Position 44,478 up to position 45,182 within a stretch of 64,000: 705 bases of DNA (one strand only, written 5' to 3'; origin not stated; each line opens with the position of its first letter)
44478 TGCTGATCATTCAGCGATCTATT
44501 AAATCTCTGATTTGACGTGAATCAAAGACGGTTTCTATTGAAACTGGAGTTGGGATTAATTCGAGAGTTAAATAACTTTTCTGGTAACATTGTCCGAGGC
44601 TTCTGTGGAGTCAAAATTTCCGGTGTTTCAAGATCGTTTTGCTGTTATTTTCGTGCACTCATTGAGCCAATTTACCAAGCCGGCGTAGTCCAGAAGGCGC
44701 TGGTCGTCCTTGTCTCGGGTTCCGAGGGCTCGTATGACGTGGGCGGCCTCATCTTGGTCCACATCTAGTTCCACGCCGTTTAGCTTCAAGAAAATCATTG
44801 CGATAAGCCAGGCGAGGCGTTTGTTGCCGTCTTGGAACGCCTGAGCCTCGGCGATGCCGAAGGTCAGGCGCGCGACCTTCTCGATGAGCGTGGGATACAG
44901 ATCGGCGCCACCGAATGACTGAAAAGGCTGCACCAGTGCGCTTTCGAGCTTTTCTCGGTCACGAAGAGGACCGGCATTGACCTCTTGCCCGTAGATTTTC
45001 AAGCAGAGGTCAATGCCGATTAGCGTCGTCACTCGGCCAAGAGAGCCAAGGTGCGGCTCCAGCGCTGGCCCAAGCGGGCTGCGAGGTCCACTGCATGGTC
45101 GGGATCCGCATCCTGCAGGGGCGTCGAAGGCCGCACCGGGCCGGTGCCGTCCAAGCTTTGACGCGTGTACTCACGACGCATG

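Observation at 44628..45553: Panacea (DUF4065) antitoxin coupled to a Doc-like toxin whose catalytic His is Gln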

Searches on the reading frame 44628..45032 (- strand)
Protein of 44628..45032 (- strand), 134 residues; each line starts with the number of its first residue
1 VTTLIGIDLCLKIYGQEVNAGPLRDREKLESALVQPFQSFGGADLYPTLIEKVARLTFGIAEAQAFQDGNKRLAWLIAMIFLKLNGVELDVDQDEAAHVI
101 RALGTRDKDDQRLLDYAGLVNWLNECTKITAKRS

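Call 3: search_protein_families(library=pfam, proteins=[window:44628-45032:-], max_evalue=1)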
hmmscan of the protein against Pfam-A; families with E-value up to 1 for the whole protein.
window:44628-45032:- (134 aa): 2 families
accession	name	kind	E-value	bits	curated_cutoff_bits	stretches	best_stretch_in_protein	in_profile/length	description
PF02661.23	Fic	-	9.7e-13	49.2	24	1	16-82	20-93/93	Fic/DOC family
PF20785.2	MACPF_D3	-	0.049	14.3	25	1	105-128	26-49/66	MACPF protein, D3 domain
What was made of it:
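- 44628..45032 (-): Gln-type Doc-family toxin gene, 134 aa (stop codon 44628-44630). Pfam Fic E 9.7e-13 (call 3).
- On Fic/Doc superfamily, Doc subfamily: 49.2 bits against a cutoff of 24, E 9.7e-13 (call 3)
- Checked: It scores Pfam Fic/DOC PF02661 at E 9.7e-13, 49.2 bits against a cutoff of 24 (call 3).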

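Call 4: search_protein_families(library=ncbifam, proteins=[window:44628-45032:-], max_evalue=1)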
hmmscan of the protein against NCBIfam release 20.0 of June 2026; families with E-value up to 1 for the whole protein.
window:44628-45032:- (134 aa): 1 family
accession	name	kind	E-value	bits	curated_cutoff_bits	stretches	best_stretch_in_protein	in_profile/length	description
TIGR01550.1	DOC_P1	subfamily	1.9e-09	37.7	38.65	1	48-106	50-108/122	type II toxin-antitoxin system death-on-curing family toxin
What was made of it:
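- Checked: It scores NCBIfam DOC_P1 at 37.7 bits, just under the 38.65 cutoff (call 4).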

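Call 5: search_solved_structures(query=window:44628-45032:-, max_evalue=1, show_alignments=4)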
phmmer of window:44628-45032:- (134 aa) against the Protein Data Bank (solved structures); distinct sequences matched with E-value up to 1: 5.
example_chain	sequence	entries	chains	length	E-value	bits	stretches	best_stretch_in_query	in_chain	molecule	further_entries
9vzc_A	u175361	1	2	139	1.5e-12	50.7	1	23-113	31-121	Death-on-curing family protein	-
3k33_A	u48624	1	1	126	0.017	18.3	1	48-99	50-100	Death on curing protein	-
3dd7_A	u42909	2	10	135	0.025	17.7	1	49-99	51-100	Death on curing protein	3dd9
3kh2_A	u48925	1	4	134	0.22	14.7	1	49-99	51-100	Death on curing protein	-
2luc_A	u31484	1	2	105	0.86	12.8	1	26-84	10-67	Protein S100-A11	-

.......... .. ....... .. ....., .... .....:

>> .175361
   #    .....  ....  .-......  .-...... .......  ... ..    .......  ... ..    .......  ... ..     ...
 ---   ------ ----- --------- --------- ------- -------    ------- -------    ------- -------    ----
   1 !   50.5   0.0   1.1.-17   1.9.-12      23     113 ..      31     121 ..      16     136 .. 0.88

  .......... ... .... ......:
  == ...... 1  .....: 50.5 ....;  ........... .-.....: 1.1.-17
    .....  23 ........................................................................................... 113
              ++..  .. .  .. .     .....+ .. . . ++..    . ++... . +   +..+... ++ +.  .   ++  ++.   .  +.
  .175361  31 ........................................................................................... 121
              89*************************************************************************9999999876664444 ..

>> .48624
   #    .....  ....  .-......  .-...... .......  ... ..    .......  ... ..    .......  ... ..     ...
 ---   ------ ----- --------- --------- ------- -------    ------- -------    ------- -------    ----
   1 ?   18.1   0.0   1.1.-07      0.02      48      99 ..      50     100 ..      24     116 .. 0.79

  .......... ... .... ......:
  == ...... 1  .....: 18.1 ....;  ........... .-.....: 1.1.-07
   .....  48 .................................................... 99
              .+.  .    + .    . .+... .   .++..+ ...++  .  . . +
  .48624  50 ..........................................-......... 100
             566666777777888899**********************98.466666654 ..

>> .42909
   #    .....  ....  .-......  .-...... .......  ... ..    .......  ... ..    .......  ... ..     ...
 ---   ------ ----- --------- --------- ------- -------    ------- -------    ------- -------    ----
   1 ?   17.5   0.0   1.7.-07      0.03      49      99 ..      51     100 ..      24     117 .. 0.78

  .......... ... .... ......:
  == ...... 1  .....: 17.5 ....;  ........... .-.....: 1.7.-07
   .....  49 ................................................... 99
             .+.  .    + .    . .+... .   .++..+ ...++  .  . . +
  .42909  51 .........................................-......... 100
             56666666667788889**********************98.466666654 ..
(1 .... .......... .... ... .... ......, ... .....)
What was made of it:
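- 44817..44843 (-): Active-site motif Q64-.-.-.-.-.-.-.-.72, with Q64 (CAG) in place of the catalytic His. Gapless alignment to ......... of P1 Doc (call 5).
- On Fic/Doc superfamily, Doc subfamily: D68-G-N-K-R72, aligned without gaps to DANKR of P1 Doc (call 5)
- Checked: Gln64 (codon CAG, 44841-44843) therefore occupies the His66 position (call 5).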

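Call 6: find_homologous_proteins(query=window:44628-45032:-)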
Query window:44628-45032:- (134 aa): 40 proteins with E <= 0.001 among 84 candidates.
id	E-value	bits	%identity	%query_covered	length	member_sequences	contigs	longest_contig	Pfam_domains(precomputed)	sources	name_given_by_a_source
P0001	3.2e-79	281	96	100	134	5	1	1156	PF02661.24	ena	-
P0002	5.0e-79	280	96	100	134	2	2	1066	PF02661.24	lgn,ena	-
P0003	1.8e-78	279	96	100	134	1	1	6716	PF02661.24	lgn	-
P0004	4.3e-77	274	94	100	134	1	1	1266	PF02661.24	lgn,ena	-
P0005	2.4e-70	252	88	97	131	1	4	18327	PF02661.24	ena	-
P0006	1.6e-67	243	85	99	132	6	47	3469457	PF02661.24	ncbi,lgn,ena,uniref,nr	ncbi:type II toxin-antitoxin system death-on-curing family toxin [[Pseudopropionibacterium] massilie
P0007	1.8e-58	214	93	81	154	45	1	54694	PF02661.24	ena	-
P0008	4.4e-45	171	64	95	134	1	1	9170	PF02661.24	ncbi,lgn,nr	ncbi:MAG: Fic family protein [Propionibacteriaceae bacterium]|nr:Fic family protein [Propionibacteri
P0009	6.6e-45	170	62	95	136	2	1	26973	PF02661.24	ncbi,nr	ncbi:MAG: type II toxin-antitoxin system death-on-curing family toxin [Propionibacteriaceae bacteriu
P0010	1.2e-41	160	62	94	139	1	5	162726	PF02661.24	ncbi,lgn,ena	-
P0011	1.2e-41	159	66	90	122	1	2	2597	PF02661.24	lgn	-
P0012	9.8e-41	157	58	97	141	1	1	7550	PF02661.24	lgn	-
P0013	6.3e-40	154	55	100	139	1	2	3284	PF02661.24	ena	-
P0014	8.8e-40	153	53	99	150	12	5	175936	PF02661.24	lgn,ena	-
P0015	1.7e-39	153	55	100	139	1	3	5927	PF02661.24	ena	-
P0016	4.4e-39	151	56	97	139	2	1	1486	PF02661.24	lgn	-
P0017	6.6e-39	151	56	97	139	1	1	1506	PF02661.24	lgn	-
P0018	4.1e-38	148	53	99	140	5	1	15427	PF02661.24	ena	-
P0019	1.0e-37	147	60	87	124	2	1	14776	PF02661.24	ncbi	-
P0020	4.8e-36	141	54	92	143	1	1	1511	PF02661.24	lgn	-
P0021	1.0e-34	137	52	95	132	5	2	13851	PF02661.24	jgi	jgi:hypothetical protein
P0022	1.3e-33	133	94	52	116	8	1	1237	PF02661.24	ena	-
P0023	4.3e-33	132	57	85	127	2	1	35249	PF02661.24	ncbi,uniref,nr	ncbi:type II toxin-antitoxin system death-on-curing family toxin [Arachnia propionica]|uniref:Type I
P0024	1.8e-32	130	93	52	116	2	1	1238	PF02661.24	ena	-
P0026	2.8e-30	123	49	95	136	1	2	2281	PF02661.24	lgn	-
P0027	3.8e-30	122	49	98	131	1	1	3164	PF02661.24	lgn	-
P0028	1.4e-29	121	50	95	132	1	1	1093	PF02661.24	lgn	-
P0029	3.5e-29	119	56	78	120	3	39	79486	PF02661.24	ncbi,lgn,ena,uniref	ncbi:type II toxin-antitoxin system death-on-curing family toxin [Micropruina sp.]|uniref:type II to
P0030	6.1e-27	112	55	73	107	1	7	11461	PF02661.24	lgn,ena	-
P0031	8.2e-26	108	65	58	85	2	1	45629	PF02661.24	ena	-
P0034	2.1e-24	104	53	77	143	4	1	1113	PF02661.24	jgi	-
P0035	3.1e-24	103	45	86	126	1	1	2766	PF02661.24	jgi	jgi:death-on-curing protein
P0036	4.4e-22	96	58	64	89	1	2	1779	PF02661.24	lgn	-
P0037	1.4e-18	85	48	75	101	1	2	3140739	PF02661.24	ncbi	-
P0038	1.3e-17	82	46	70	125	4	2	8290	PF02661.24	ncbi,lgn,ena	-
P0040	8.4e-7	47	46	50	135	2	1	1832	PF02661.24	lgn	-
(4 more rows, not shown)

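Call 14: find_related_loci(query=A1, collection=genome_contigs, flank=4000)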
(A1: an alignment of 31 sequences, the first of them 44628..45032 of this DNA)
Query A1 (134 aa) in genome_contigs; peptide patterns used: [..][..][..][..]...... (x = any residue, [..] = any of these).
600 stretches matched a pattern (row limit reached: there are more); 548 encode a relative of the query (tblastn E <= 1e-3); the best 80 are kept; 80 distinct loci.
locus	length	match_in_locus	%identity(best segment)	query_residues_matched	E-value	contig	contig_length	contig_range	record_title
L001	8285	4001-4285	42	23-123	6e-23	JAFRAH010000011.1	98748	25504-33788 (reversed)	MAG: Synergistaceae bacterium isolate RGIG2313 Goat_Duodenum.Co__c399242, whole genome shotgun sequence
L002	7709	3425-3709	46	23-123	2e-22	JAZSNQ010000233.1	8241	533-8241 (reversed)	MAG: Acutalibacteraceae bacterium isolate T1900044550_TS20190016.MAGScoT_cleanbin_000048 SGB_218_k141_1343910, whole gen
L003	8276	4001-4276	46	23-114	4e-22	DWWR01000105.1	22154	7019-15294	MAG TPA_asm: Candidatus Anaerobutyricum faecale isolate CHK182-24705 CHK182__C262730_L22154_SAMEA5754826, whole genome s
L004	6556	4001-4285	43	23-123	6e-22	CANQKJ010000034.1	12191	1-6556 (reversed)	MAG: uncultured Oscillospiraceae bacterium isolate Lapin-026__bin6 genome assembly, contig: Lapin-026__NODE_6469_length_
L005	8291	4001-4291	41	23-125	2e-21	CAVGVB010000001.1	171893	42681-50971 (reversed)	bacterium isolate G02622-L1_cleanbin_000004 genome assembly, contig: Spades_G02622-L1_contig_6, whole genome shotgun seq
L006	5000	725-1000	42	23-114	2e-20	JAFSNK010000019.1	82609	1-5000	MAG: Clostridia bacterium isolate RGIG3301 Goat_Reticulum-4__c278797, whole genome shotgun sequence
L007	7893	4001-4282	41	23-116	2e-20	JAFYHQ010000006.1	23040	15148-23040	MAG: Erysipelotrichaceae bacterium isolate RGIG7099 Water_buffalos_Abomasum-1__c62375, whole genome shotgun sequence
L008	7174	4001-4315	41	23-133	3e-20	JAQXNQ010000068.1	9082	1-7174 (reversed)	MAG: Oscillospiraceae bacterium isolate SUG1357 k141_1859081, whole genome shotgun sequence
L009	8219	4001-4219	48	23-95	4e-20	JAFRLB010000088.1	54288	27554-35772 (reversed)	MAG: Erysipelotrichaceae bacterium isolate RGIG2567 Goat_Jejunum.Co__c982438, whole genome shotgun sequence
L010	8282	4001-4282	43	23-116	4e-20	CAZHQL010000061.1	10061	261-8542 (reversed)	MAG TPA_asm: uncultured Spirochaetaceae bacterium isolate SRP141132_co4_113 genome assembly, contig: NODE_7171_length_10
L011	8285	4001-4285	39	23-123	5e-20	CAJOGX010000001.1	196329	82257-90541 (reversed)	uncultured Selenomonadaceae bacterium isolate Sheep_2_mag_71 genome assembly, contig: scaffold_15, whole genome shotgun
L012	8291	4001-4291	39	23-125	4e-20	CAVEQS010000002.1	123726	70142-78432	bacterium isolate G02653-L1_cleanbin_000002 genome assembly, contig: Spades_G02653-L1_contig_64, whole genome shotgun se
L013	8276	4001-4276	40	23-114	6e-20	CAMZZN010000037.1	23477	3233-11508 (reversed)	MAG TPA_asm: uncultured Ruminococcus sp. isolate SRR14629575_bin.4_metawrap_v1.3_MAG genome assembly, contig: NODE.1585_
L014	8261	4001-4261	47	19-103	6e-20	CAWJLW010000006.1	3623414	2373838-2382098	MAG: uncultured bacterium isolate MFD02581.bin.1.61 genome assembly, contig: contig_19617, whole genome shotgun sequence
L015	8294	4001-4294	39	20-123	9e-20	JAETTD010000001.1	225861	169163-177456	MAG: Bacillota bacterium isolate S35_Bin7 scaffold_35, whole genome shotgun sequence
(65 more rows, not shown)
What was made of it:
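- Tried and rejected: The genome_contigs scan used an alignment that mixed His and Gln types (call 14).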

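Call 15: find_encoding_contigs(protein=window:44628-45032:-, flank=5000, max_places=4)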
Protein window:44628-45032:- (134 aa): 4 contigs read that carry it; 1 place shown.
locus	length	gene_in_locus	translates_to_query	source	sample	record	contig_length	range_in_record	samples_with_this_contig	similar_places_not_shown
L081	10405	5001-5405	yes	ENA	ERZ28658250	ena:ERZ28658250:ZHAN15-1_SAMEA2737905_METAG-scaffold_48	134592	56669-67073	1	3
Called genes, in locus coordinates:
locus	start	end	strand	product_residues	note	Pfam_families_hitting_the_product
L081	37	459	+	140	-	PF22551:TY-Chap1 (weak)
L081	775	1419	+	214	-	PF13424:TPR_12 (faint), PF10952:DUF2753 (faint)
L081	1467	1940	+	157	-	-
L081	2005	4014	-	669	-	PF07602:DUF1565 (faint), PF22842:Pel9A-like_beta_helix (weak), PF13229:Beta_helix, PF05048:NosD (faint)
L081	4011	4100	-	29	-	-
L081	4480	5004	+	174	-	PF13274:SocA_Panacea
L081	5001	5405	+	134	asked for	PF02661:Fic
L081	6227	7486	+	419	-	PF13173:AAA_14, PF13635:DUF4143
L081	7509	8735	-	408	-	PF07907:YibE_F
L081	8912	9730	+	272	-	PF01694:Rhomboid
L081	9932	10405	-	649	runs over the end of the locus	PF05223:MecA_N (faint), PF03717:PBP_dimer, PF00905:Transpeptidase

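Call 16: find_encoding_contigs(protein=P0006, flank=5000, max_places=4)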
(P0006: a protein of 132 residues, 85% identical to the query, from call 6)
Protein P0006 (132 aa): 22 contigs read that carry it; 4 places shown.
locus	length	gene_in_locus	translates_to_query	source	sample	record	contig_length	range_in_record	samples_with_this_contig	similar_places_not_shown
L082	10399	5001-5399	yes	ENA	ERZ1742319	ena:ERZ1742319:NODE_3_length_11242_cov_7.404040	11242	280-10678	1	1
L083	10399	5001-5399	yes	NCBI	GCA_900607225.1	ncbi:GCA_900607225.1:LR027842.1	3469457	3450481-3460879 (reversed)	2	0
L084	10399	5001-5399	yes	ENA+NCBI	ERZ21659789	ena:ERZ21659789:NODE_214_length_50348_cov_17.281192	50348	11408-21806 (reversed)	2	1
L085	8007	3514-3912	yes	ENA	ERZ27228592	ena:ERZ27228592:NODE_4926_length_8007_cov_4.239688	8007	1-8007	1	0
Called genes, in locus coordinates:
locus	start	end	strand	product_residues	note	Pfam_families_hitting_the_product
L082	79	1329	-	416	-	PF13173:AAA_14, PF13635:DUF4143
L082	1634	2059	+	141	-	PF22551:TY-Chap1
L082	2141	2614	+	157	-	-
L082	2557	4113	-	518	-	PF05048:NosD (weak), PF13229:Beta_helix, PF05048:NosD (weak)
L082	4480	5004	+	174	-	PF13274:SocA_Panacea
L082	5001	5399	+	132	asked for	PF02661:Fic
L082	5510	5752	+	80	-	-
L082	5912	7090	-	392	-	PF07907:YibE_F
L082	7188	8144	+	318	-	PF01694:Rhomboid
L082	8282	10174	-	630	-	PF05223:MecA_N (faint), PF03717:PBP_dimer, PF00905:Transpeptidase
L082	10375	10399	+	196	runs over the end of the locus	?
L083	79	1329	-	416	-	PF13173:AAA_14, PF13635:DUF4143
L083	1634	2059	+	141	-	PF22551:TY-Chap1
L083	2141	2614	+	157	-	-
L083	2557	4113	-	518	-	PF05048:NosD (weak), PF13229:Beta_helix, PF05048:NosD (weak)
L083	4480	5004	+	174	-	PF13274:SocA_Panacea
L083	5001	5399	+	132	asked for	PF02661:Fic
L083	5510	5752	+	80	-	-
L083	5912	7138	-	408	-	PF07907:YibE_F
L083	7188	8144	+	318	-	PF01694:Rhomboid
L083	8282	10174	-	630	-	PF05223:MecA_N (faint), PF03717:PBP_dimer, PF00905:Transpeptidase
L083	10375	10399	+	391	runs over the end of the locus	PF03741:TerC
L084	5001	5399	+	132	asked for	PF02661:Fic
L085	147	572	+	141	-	PF22551:TY-Chap1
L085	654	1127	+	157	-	-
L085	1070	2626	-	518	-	PF05048:NosD (weak), PF13229:Beta_helix, PF05048:NosD (weak)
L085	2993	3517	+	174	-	PF13274:SocA_Panacea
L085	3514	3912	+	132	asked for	PF02661:Fic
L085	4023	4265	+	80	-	-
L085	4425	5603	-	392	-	PF07907:YibE_F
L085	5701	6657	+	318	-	PF01694:Rhomboid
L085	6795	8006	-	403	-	?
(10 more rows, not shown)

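Call 17: find_encoding_contigs(protein=P0010, flank=4000, max_places=2)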
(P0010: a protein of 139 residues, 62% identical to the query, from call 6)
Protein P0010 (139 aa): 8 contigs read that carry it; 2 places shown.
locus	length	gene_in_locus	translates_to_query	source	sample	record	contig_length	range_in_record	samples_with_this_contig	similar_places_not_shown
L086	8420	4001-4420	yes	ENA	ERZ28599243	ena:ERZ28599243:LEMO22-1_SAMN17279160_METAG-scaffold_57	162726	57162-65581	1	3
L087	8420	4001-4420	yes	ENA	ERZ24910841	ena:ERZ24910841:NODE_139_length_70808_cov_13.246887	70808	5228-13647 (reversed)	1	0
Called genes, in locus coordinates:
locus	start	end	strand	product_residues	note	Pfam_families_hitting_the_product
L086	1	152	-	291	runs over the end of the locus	PF00665:rve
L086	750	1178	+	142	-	-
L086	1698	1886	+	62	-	-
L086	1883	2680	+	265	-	-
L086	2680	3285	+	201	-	-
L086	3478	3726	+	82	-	PF13274:SocA_Panacea (weak)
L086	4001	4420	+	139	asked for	PF02661:Fic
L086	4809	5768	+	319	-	PF00005:ABC_tran, PF13304:AAA_21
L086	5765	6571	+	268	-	PF01061:ABC2_membrane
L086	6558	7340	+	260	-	-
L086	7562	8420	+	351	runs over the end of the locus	-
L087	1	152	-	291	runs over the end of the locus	PF00665:rve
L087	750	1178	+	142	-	-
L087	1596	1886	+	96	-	-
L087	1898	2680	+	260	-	-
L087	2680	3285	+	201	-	-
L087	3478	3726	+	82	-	PF13274:SocA_Panacea (weak)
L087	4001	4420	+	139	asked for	PF02661:Fic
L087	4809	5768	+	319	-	PF00005:ABC_tran, PF13304:AAA_21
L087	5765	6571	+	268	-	PF01061:ABC2_membrane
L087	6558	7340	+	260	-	-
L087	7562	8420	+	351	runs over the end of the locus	-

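Call 18: find_encoding_contigs(protein=P0014, flank=4000, max_places=2)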
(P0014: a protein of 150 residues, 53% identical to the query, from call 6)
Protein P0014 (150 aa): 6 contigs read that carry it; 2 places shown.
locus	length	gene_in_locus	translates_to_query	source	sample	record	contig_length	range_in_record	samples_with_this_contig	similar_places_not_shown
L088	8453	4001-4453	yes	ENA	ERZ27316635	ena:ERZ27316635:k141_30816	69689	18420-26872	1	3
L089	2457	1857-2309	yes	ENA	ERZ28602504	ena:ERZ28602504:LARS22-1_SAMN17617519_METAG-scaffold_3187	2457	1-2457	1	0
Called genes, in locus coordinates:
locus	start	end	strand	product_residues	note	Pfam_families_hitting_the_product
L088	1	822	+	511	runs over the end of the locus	PF02838:Glyco_hydro_20b, PF00728:Glyco_hydro_20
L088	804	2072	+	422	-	PF06824:Glyco_hydro_125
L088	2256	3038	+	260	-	PF03591:AzlC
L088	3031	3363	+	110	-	PF05437:AzlD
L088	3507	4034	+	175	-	PF13274:SocA_Panacea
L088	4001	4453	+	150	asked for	PF02661:Fic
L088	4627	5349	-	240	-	PF00929:RNase_T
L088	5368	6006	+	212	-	-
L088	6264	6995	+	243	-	PF02661:Fic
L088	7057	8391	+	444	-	PF13367:PrsW-protease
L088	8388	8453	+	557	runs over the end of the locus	PF00350:Dynamin_N (weak)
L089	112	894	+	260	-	PF03591:AzlC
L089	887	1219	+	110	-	PF05437:AzlD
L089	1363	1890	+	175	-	PF13274:SocA_Panacea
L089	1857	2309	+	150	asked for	PF02661:Fic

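Call 19: find_encoding_contigs(protein=P0029, flank=4000, max_places=2)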
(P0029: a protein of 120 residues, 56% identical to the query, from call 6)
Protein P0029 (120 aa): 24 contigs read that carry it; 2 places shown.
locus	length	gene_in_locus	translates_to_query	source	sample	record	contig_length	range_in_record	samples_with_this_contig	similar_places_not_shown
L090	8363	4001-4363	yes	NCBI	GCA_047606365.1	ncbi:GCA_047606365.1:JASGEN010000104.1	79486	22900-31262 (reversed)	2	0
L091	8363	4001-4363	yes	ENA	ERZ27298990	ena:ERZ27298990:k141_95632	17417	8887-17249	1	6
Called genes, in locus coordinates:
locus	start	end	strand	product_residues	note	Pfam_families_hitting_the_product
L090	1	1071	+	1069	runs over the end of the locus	PF10145:PhageMin_Tail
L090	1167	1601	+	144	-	-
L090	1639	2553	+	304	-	-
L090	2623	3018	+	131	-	PF09956:Phage_cement_2 (weak)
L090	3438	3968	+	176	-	PF13274:SocA_Panacea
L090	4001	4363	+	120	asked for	PF02661:Fic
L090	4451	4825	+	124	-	-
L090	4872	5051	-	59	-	-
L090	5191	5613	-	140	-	PF21848:DUF6907 (weak)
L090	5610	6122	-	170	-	-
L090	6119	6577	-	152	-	-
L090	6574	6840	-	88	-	-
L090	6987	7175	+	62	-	-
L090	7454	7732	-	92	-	PF12728:HTH_17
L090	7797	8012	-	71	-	PF12728:HTH_17 (weak)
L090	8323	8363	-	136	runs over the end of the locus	PF01850:PIN (faint)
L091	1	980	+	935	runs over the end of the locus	PF10145:PhageMin_Tail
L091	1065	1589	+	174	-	-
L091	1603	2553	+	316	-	-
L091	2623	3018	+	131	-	PF09956:Phage_cement_2 (faint)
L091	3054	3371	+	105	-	-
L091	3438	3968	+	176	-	PF13274:SocA_Panacea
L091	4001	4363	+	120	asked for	PF02661:Fic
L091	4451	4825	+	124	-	-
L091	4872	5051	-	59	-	-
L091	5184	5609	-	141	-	PF21848:DUF6907 (weak)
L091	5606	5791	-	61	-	-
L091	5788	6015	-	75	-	-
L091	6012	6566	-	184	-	-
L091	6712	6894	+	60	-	-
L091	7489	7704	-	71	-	PF12728:HTH_17 (weak)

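Call 20: find_encoding_contigs(protein=P0023, flank=4000, max_places=2)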
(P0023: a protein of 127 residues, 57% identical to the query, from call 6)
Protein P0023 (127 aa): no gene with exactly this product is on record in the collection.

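Call 21: search_protein_representatives(protein=window:44628-45032:-)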
Query: 134 residues. Proteins with E-value up to 0.001 (for the whole library): 4263; up to 1e-10: 311; up to 1e-30: 2. The best 150 are listed.
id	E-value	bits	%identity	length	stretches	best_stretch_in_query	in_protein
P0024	5.8e-33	129.8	90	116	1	1-72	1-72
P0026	8.8e-31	122.7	50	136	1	5-127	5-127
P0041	3.0e-28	114.5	56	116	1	29-126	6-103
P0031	2.6e-26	108.2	65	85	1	50-128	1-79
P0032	7.0e-26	106.9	61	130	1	1-116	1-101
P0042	1.4e-25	105.9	53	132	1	14-112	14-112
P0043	2.1e-25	105.3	95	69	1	1-55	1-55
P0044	2.5e-25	105.1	65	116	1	50-128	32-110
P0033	3.3e-25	104.7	76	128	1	68-134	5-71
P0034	6.6e-25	103.7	54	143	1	3-92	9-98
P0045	5.5e-24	100.7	48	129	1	7-126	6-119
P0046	7.4e-24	100.3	48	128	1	11-124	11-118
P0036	1.4e-22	96.2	58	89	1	6-90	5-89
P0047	5.4e-22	94.3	49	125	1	10-114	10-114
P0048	5.4e-22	94.3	54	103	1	28-111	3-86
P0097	1.5e-14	70.2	45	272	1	1-91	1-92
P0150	6.7e-13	64.9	40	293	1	22-125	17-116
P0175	1.8e-12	63.5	59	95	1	23-85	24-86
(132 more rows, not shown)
